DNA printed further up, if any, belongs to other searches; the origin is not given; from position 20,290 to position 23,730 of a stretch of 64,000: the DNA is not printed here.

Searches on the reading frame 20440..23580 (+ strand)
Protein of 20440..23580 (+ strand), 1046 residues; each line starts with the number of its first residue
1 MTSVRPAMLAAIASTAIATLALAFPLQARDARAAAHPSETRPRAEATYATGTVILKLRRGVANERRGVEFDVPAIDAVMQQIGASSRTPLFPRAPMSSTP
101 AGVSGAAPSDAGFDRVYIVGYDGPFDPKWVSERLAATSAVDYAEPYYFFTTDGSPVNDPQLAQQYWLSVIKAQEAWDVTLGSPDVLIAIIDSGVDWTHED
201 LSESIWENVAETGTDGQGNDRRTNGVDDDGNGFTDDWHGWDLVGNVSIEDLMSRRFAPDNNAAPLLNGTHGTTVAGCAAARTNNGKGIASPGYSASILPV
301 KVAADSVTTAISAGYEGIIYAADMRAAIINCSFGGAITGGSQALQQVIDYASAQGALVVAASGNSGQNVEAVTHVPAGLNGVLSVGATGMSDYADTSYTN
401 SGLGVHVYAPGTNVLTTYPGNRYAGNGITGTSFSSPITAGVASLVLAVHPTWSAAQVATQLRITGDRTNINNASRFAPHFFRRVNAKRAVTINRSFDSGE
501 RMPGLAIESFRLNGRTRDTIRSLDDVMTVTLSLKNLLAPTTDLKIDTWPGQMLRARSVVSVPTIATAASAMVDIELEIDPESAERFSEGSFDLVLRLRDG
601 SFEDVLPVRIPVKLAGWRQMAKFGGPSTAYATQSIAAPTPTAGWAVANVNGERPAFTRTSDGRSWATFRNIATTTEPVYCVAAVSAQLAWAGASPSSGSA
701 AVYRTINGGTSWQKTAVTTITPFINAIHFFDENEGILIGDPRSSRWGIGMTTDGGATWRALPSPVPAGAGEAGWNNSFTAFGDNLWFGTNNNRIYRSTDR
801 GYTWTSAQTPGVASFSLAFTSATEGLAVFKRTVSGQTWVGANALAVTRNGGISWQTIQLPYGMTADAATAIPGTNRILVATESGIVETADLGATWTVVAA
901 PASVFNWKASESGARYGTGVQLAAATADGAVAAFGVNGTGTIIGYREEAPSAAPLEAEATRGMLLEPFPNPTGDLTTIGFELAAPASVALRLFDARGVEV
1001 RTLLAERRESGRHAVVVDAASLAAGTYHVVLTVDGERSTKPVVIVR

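Call 5: search_protein_families(library=ncbifam, proteins=[window:20440-23580:+], max_evalue=1)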
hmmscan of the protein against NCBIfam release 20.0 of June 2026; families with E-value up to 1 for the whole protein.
window:20440-23580:+ (1046 aa): 12 families
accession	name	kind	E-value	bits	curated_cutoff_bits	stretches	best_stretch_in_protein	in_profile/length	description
TIGR03921.1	T7SS_mycosin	equivalog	1.6e-33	116.3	278.75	2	269-467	51-265/353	type VII secretion-associated serine protease mycosin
NF033595.1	denti_PrtP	equivalog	2.5e-23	82.5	300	3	329-490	342-502/606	dentilisin complex serine proteinase subunit PrtP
TIGR03895.1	protease_PatA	subfamily_domain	1.3e-14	53.9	421.05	1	270-449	1-180/606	PatA/PatG family cyanobactin maturation protease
NF045728.1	glycosyl_F510_1955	equivalog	1.7e-13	50.4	175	2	794-918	74-193/246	F510_1955 family glycosylhydrolase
NF049966.1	QH_SP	equivalog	6.6e-11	42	165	1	294-462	56-208/219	subtilisin-like serine protease QhpE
TIGR04183.1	Por_Secre_tail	domain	1.3e-05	25.1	23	1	968-1044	2-71/72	T9SS type A sorting domain-containing protein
NF010237.0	PRK13684.1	equivalog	2.3e-05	23.6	326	1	699-807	65-167/334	photosynthesis system II assembly factor Ycf48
NF053688.1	BamI_Bacteroidota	equivalog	7.3e-05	22.2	370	1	774-819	210-255/452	BamI family beta-barrel-assembly machinery protein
NF052323.1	T9SSA_dep_M6i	equivalog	0.00017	19.6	600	1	968-1040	961-1035/1043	T9SS-dependent M6-like inactivated metalloprotease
NF040809.1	germ_prot_CspBA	exception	0.0014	16.3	1250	1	406-446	1007-1045/1099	bifunctional germination protease/germinant receptor pseudoprotease CspBA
NF038113.1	T9SSA_dep_M36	equivalog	0.011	13.8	885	1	964-1044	792-868/869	T9SS-dependent M36 family metallopeptidase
NF040808.2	CspC_non_triad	exception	0.015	13.8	675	1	402-446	456-498/556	bile acid germinant receptor pseudoprotease CspC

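Call 6: search_protein_families(library=pfam, proteins=[window:20440-23580:+], max_evalue=1)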
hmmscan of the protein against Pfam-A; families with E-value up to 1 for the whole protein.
window:20440-23580:+ (1046 aa): 8 families
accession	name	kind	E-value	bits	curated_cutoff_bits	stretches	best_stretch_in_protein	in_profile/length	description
PF00082.27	Peptidase_S8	-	8.9e-36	124.1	21.8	1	184-464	3-272/288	Subtilase family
PF15902.12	Sortilin-Vps10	-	1.9e-07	30.7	33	2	750-858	5-113/446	Sortilin, neurotensin receptor 3,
PF14870.12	PSII_BNR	-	0.00014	21.6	27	2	701-808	39-141/303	Photosynthesis system II assembly factor YCF48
PF13860.13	FlgD_ig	-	0.00019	21.8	27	1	976-1033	12-75/79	FlgD Ig-like domain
PF18962.6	Por_Secre_tail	-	0.00028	21.5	27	1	968-1044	2-75/75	Secretion system C-terminal sorting domain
PF02012.26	BNR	-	0.0022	18.2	27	0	795-805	1-11/12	BNR/Asp-box repeat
PF16361.10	Peptidase_S8_N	-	0.0028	18.6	30.5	1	59-148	17-98/142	N-terminal of Subtilase family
PF11432.13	DUF3197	-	0.35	11.2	27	1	311-361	28-78/113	Protein of unknown function (DUF3197)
